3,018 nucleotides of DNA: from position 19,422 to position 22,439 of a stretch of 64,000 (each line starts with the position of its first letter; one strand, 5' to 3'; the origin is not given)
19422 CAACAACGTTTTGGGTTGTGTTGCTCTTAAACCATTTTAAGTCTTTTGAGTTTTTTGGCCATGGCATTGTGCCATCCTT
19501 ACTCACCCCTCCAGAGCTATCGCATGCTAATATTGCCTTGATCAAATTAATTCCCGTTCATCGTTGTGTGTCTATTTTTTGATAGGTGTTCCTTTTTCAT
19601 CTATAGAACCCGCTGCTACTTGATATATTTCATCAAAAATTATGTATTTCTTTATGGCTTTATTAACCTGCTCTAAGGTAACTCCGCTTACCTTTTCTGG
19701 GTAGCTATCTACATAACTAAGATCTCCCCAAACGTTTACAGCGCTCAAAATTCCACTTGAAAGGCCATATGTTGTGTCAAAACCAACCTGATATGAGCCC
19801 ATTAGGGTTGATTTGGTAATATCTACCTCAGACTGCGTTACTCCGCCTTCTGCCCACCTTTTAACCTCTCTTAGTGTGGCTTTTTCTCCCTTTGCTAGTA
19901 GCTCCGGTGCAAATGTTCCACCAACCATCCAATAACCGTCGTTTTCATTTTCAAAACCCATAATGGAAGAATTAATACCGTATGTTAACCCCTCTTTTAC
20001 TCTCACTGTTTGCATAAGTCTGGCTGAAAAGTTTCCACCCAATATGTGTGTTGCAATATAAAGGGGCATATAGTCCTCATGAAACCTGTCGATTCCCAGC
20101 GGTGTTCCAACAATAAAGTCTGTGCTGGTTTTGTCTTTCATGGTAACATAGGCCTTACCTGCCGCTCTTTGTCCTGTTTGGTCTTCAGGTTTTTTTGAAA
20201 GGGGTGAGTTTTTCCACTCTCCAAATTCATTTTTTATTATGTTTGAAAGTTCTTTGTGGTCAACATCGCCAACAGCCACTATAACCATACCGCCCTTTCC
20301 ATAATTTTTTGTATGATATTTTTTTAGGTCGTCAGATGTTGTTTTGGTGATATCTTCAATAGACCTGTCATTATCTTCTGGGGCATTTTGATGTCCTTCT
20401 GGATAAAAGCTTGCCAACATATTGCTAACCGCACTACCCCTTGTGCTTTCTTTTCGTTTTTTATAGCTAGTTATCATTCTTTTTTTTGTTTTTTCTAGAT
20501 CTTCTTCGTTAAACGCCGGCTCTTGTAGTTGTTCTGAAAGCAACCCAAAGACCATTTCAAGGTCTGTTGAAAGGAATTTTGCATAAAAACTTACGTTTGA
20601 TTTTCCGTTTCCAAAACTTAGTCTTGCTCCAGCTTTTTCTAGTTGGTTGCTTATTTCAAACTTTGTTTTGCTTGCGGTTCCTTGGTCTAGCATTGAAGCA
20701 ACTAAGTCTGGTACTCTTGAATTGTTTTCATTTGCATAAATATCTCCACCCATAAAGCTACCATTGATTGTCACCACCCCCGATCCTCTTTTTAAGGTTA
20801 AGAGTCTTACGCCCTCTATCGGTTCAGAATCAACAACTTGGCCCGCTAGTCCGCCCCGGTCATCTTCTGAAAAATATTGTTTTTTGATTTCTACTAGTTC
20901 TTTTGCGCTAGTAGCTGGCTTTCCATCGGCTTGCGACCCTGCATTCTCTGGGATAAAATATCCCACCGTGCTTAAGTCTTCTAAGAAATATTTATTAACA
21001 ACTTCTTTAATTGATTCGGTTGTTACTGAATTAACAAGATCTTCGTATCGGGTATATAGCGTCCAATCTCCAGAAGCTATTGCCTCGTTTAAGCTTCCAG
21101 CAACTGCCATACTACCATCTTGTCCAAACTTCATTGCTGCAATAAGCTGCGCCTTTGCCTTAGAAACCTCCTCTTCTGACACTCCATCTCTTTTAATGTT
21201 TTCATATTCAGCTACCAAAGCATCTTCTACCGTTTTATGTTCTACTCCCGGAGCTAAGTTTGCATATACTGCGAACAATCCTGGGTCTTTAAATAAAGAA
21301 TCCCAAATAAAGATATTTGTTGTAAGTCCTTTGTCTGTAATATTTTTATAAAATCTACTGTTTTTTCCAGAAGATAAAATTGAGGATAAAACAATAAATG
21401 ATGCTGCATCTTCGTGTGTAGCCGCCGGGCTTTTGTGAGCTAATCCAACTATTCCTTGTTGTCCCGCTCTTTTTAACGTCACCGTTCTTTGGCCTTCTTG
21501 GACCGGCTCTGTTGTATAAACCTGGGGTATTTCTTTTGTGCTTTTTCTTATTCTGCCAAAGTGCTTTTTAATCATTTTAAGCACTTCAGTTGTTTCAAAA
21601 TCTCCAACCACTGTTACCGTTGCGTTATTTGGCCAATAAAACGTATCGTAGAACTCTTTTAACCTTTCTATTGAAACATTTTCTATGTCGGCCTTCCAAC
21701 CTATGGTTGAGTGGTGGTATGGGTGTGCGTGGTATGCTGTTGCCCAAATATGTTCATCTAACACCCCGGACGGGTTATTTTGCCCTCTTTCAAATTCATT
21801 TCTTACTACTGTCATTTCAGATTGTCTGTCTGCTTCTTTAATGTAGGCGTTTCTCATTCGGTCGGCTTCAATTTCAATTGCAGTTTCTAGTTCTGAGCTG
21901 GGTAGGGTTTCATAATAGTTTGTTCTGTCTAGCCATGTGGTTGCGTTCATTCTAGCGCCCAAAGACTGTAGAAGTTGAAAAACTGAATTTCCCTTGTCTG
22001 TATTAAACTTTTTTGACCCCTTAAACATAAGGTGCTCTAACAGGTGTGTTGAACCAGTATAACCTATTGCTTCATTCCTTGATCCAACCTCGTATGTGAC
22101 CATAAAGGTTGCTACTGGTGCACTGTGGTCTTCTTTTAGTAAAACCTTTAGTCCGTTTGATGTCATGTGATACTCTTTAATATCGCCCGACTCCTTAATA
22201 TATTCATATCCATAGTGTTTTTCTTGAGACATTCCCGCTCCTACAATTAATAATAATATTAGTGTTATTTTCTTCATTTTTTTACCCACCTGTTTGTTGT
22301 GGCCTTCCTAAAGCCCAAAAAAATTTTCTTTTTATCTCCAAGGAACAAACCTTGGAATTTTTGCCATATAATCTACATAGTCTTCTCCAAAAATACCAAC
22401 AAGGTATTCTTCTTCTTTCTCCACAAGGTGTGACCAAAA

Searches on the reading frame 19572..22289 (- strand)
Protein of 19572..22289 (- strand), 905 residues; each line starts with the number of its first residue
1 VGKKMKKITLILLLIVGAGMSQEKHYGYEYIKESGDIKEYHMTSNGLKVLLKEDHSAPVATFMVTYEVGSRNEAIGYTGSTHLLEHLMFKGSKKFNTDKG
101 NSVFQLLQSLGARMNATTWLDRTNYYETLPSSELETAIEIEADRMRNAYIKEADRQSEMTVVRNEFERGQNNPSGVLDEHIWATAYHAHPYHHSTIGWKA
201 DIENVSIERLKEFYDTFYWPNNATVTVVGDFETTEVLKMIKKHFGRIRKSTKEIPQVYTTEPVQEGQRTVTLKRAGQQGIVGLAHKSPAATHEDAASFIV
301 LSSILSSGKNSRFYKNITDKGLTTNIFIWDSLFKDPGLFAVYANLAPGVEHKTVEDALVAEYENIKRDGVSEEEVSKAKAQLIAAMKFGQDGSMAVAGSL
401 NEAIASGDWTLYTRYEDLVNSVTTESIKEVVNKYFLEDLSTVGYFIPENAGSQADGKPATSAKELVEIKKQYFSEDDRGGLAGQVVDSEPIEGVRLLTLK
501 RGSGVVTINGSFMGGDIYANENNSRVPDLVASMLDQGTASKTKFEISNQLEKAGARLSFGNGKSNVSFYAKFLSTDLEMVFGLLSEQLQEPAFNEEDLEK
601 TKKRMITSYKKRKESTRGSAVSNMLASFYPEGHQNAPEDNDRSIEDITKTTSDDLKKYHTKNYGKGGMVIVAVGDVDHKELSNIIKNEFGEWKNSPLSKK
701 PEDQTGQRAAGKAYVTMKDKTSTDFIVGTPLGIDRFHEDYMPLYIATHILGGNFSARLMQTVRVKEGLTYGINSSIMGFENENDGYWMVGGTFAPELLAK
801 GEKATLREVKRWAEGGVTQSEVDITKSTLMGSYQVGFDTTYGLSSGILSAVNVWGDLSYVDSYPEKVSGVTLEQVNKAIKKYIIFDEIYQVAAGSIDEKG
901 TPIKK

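Call 3: search_protein_families(library=pfam, proteins=[window:19572-22289:-])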
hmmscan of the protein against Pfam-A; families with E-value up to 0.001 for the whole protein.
window:19572-22289:- (905 aa): 2 families
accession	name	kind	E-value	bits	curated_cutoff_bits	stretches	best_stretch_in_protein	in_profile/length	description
PF05193.26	Peptidase_M16_C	-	2.2e-74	249.7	23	2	204-382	1-181/181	Peptidase M16 inactive domain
PF00675.25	Peptidase_M16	-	4.4e-36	124.5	22.3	2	48-196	1-146/149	Insulinase (Peptidase family M16)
